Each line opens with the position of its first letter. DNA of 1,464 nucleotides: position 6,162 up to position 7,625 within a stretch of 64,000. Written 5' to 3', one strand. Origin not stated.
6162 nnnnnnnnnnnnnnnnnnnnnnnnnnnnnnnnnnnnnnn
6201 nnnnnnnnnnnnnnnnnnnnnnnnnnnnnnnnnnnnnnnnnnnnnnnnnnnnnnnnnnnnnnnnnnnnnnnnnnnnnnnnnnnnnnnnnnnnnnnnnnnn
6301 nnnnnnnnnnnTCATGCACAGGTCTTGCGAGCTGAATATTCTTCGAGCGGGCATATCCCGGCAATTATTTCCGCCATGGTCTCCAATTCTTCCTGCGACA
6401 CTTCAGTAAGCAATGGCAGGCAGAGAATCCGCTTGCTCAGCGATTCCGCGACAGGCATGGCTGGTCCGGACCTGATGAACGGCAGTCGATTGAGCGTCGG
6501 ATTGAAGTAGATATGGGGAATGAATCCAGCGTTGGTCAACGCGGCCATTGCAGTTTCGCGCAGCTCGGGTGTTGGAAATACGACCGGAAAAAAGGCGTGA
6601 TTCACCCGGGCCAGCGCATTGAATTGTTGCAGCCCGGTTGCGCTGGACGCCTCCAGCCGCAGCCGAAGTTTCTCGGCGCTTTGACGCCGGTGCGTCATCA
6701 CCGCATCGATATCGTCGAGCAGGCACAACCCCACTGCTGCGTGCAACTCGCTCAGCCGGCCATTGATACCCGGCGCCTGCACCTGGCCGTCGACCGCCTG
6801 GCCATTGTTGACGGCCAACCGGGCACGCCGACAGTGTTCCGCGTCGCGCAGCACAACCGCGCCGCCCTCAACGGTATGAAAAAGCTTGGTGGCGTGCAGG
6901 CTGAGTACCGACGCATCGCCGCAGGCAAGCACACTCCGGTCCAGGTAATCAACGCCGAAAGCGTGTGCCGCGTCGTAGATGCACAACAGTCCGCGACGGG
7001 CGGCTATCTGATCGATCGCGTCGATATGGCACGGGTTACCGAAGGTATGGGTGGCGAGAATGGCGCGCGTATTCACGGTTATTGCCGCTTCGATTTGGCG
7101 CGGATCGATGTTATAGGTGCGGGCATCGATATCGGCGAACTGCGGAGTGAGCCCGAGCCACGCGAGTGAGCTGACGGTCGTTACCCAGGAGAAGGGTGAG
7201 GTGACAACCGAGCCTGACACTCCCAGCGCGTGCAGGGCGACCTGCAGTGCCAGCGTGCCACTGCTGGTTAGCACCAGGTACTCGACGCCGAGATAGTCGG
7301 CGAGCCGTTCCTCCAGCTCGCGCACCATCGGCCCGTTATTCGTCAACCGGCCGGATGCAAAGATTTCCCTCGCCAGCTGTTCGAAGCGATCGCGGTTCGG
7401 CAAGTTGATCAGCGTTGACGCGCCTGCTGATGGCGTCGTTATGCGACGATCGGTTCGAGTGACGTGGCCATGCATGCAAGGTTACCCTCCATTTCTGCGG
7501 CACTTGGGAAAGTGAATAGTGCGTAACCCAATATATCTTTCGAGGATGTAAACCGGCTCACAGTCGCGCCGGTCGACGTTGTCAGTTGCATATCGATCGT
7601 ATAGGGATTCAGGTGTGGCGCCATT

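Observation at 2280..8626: Tightly coupled six-gene glycan-tailoring operon combining two DegT enzymes, an ATP-grasp ligase and a TauD-like dioxygenase with an initiating sugar transferase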

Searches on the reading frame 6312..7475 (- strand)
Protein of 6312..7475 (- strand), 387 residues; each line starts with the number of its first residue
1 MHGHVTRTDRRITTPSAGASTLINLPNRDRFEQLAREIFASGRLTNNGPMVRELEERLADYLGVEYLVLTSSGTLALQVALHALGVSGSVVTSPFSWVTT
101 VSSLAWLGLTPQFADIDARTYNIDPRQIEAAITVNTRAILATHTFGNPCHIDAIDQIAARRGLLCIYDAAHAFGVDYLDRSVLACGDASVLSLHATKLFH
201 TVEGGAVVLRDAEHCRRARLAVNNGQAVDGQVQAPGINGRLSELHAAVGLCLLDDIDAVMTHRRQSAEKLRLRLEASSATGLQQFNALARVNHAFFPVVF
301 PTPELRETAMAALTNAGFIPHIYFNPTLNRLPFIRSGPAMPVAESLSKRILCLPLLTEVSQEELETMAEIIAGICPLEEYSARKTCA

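Call 4: search_protein_families(library=pfam, proteins=[window:6312-7475:-], max_evalue=0.01)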
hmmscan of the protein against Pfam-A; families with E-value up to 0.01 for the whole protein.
window:6312-7475:- (387 aa): 3 families
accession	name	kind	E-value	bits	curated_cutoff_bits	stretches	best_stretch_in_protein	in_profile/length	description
PF01041.23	DegT_DnrJ_EryC1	-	7.7e-83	279.1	19.8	1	30-371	6-359/360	DegT/DnrJ/EryC1/StrS aminotransferase family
PF01212.27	Beta_elim_lyase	-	4.8e-07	29.8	27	1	48-173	31-173/288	Beta-eliminating lyase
PF01053.26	Cys_Met_Meta_PP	-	6.1e-06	25.5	27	1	36-285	42-265/381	Cys/Met metabolism PLP-dependent enzyme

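Call 5: search_protein_families(library=ncbifam, proteins=[window:6312-7475:-], max_evalue=0.01)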
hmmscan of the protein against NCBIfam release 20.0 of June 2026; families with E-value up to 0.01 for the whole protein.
window:6312-7475:- (387 aa): 20 families
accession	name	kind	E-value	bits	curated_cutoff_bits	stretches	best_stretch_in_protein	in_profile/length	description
TIGR04427.1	PLP_DesI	equivalog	1e-75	255.3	650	1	27-371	30-379/390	dTDP-4-dehydro-6-deoxyglucose aminotransferase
TIGR03588.1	PseC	equivalog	5.7e-51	173.6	423.5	1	37-373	19-378/380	UDP-4-amino-4,6-dideoxy-N-acetyl-beta-L-altrosamine transaminase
TIGR04181.1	NHT_00031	hypoth_equivalog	8e-46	156.5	420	1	34-354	15-357/359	LegC family aminotransferase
NF008658.2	PRK11658.1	equivalog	5.9e-44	150.2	631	1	36-372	21-374/379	UDP-4-amino-4-deoxy-L-arabinose aminotransferase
NF008687.0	PRK11706.1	equivalog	2.1e-42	145.2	375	1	36-371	18-370/375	dTDP-4-amino-4,6-dideoxygalactose transaminase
NF011936.0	PRK15407.1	equivalog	2.2e-31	109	423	1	47-213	63-239/440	lipopolysaccharide biosynthesis protein RfbH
TIGR02379.1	ECA_wecE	subfamily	2e-30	105.8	434.85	1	34-371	16-371/376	dTDP-4-amino-4,6-dideoxy-D-glucose transaminase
NF004125.0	PRK05613.1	equivalog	3.6e-07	29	765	1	42-197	64-216/437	O-acetylhomoserine/O-acetylserine sulfhydrylase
TIGR01325.1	O_suc_HS_sulf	equivalog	5.6e-07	28.5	510.05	1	42-199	49-202/380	O-succinylhomoserine sulfhydrylase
TIGR01326.1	OAH_OAS_sulfhy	subfamily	2.2e-06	26.7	495.1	1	43-185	53-193/418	O-acetylhomoserine aminocarboxypropyltransferase/cysteine synthase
NF004770.0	PRK06108.1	subfamily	3e-06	26.3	422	1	59-148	91-182/396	pyridoxal phosphate-dependent aminotransferase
NF006096.0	PRK08248.1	equivalog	1.7e-05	23.7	726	1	49-199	64-212/431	homocysteine synthase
NF006003.0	PRK08133.1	equivalog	3e-05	22.9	522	1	39-208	58-226/396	O-succinylhomoserine sulfhydrylase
TIGR01977.1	am_tr_V_EF2568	hypoth_equivalog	0.00014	21.1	377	1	47-179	42-184/376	cysteine desulfurase family protein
NF006095.0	PRK08247.1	equivalog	0.00017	20.5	585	1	124-224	126-228/369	methionine biosynthesis PLP-dependent protein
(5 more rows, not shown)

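Call 18: search_solved_structures(query=window:6312-7475:-, max_evalue=1e-20, show_alignments=0)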
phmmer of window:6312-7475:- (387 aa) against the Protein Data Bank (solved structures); distinct sequences matched with E-value up to 1e-20: 42.
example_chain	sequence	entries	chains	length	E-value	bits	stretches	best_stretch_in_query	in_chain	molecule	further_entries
2po3_A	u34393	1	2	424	9.7e-59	202.4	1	22-375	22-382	4-dehydrase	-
3nyu_A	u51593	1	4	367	3.8e-41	144.5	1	39-359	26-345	Aminotransferase WbpE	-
3nu7_A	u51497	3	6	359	4.7e-41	144.2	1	39-356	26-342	Aminotransferase WbpE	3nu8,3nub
3nys_A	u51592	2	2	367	8.4e-41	143.4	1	39-359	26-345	Aminotransferase WbpE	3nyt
7b0m_AAA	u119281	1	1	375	1.7e-38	135.7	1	37-370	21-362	Sugar aminotransferase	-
8e75_A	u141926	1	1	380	7.3e-38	133.7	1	29-367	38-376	DegT/DnrJ/EryC1/StrS aminotransferase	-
8e77_A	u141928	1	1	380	7.3e-38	133.7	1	29-367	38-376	DegT/DnrJ/EryC1/StrS aminotransferase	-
1mdo_A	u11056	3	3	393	2.2e-36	128.8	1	36-367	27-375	ArnB aminotransferase | UDP-4-amino-4-deoxy-L-arabinose--oxoglutarate aminotransferase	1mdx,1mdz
3bn1_A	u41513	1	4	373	4.2e-36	127.9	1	44-264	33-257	Perosamine synthetase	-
3dr7_A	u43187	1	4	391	4.7e-36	127.7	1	44-264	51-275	Putative perosamine synthetase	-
4oca_A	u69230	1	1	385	1.8e-35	125.8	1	36-367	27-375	UDP-4-amino-4-deoxy-L-arabinose--oxoglutarate aminotransferase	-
3dr4_A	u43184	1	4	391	3.3e-35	125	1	44-264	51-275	Putative perosamine synthetase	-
4lc3_A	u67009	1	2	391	2.3e-34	122.2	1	35-376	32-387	Putative UDP-4-amino-4-deoxy-l-arabinose--oxoglutarate aminotransferase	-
7b0d_A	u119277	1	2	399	5.9e-34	120.8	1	48-371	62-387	Glutamine--scyllo-inositol transaminase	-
8sng_A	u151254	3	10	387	1e-32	116.8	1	35-273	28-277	UDP-4-amino-4-deoxy-L-arabinose--oxoglutarate aminotransferase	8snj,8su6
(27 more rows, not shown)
